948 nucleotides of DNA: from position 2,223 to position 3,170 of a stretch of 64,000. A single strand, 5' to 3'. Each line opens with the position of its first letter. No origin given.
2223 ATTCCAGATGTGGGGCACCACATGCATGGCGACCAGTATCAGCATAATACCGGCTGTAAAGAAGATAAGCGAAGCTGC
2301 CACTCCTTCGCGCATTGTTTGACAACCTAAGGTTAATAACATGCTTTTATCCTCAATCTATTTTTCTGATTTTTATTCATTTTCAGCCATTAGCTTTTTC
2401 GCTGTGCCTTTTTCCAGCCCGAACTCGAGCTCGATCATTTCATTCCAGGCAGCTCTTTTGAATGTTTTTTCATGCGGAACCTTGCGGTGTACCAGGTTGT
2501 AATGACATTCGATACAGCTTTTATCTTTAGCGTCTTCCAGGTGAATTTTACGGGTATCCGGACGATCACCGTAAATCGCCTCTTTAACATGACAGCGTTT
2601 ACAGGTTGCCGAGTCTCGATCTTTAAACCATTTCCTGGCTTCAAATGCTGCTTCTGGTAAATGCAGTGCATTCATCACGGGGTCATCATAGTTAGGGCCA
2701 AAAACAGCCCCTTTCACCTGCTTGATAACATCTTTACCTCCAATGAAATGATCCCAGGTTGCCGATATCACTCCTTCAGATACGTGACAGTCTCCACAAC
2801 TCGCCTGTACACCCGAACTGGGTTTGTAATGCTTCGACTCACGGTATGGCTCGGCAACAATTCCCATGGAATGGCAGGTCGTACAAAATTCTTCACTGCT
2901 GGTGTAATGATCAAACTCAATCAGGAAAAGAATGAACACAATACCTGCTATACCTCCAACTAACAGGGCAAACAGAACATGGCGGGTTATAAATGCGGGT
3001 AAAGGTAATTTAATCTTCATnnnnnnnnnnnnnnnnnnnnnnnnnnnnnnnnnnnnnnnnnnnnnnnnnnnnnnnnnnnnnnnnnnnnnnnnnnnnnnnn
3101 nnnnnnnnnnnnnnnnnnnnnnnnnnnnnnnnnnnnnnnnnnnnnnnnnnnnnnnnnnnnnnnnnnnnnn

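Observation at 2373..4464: HAO-family-like octaheme directly fused in operon (11-bp overlap) with a NapC/NirT quinol dehydrogenase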

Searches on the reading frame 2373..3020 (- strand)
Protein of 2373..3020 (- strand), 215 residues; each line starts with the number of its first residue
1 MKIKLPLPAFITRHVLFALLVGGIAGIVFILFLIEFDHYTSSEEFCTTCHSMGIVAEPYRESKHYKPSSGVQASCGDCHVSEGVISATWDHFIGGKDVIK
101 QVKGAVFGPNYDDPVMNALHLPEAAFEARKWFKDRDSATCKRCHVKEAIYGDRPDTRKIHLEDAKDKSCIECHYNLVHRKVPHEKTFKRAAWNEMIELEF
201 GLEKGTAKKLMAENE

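Call 3: search_protein_families(library=pfam, proteins=[window:2373-3020:-], max_evalue=0.01)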
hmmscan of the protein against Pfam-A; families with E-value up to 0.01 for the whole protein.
window:2373-3020:- (215 aa): 4 families
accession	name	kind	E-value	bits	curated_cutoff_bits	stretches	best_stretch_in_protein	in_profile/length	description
PF03264.19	Cytochrom_NNT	-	2e-33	116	24.1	1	14-180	7-171/174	NapC/NirT cytochrome c family, N-terminal region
PF14522.11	Cytochrome_C7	-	1.1e-08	35.2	24.8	2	136-179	12-54/67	Cytochrome c7 and related cytochrome c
PF22113.1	Mtrc-MtrF_II-IV_dom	-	3.6e-06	27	30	1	136-195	5-55/176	Outer membrane cytochrome MtrC/MtrF-like, domains II/IV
PF02085.21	Cytochrom_CIII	-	0.00037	21.2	22.9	1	133-181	42-90/101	Class III cytochrome C family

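Call 4: search_protein_families(library=ncbifam, proteins=[window:2373-3020:-], max_evalue=0.01)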
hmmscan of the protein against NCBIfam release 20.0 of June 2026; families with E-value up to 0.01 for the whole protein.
window:2373-3020:- (215 aa): 11 families
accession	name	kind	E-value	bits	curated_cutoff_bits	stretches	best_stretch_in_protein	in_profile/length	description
TIGR02162.1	torC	equivalog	7.5e-27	94.6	478.2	1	16-194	16-193/387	pentaheme c-type cytochrome TorC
NF011606.0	PRK15032.1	equivalog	2.6e-23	82.8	455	1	13-188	14-189/390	pentaheme c-type cytochrome TorC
TIGR02161.1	napC_nirT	subfamily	4.3e-22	78.9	310.6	1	17-179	19-180/185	periplasmic nitrate (or nitrite) reductase c-type cytochrome, NapC/NirT family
NF007906.0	PRK10617.1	equivalog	2e-19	70.2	349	1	19-185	30-194/200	cytochrome c-type protein NapC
TIGR03153.1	cytochr_NrfH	equivalog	4.4e-12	46.2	134.2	1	22-178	5-138/138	cytochrome c nitrite reductase small subunit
TIGR03507.1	decahem_SO1788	subfamily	2.9e-06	26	209.3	1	125-175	257-304/672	OmcA/MtrC family decaheme c-type cytochrome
TIGR04257.1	nanowire_3heme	domain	5.2e-06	26.5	40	1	37-82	16-61/75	c(7)-type cytochrome triheme domain-containing protein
TIGR03146.1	cyt_nit_nrfB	equivalog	2.6e-05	24.5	166.6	0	132-177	7-51/145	cytochrome c nitrite reductase pentaheme subunit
TIGR03508.1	decahem_SO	subfamily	0.00013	21.5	192.2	1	41-175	115-250/258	DmsE family decaheme c-type cytochrome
NF008659.0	PRK11659.1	equivalog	0.00023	20.9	184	1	39-184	42-178/188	cytochrome c nitrite reductase pentaheme subunit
NF045713.1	CxxCH_16_HmcA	equivalog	0.0013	17.4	400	1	45-179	113-239/541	sulfate respiration complex hexadecaheme cytochrome HmcA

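Call 59: search_solved_structures(query=window:2373-3020:-, max_evalue=0.01, show_alignments=1)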
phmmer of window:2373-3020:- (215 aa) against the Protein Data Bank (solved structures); distinct sequences matched with E-value up to 0.01: 1.
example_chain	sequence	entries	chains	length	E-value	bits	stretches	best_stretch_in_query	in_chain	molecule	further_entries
2j7a_C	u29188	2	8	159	2.3e-06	30.7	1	19-181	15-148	CYTOCHROME C QUINOL DEHYDROGENASE NRFH | NAPC/NIRT CYTOCHROME C FAMILY PROTEIN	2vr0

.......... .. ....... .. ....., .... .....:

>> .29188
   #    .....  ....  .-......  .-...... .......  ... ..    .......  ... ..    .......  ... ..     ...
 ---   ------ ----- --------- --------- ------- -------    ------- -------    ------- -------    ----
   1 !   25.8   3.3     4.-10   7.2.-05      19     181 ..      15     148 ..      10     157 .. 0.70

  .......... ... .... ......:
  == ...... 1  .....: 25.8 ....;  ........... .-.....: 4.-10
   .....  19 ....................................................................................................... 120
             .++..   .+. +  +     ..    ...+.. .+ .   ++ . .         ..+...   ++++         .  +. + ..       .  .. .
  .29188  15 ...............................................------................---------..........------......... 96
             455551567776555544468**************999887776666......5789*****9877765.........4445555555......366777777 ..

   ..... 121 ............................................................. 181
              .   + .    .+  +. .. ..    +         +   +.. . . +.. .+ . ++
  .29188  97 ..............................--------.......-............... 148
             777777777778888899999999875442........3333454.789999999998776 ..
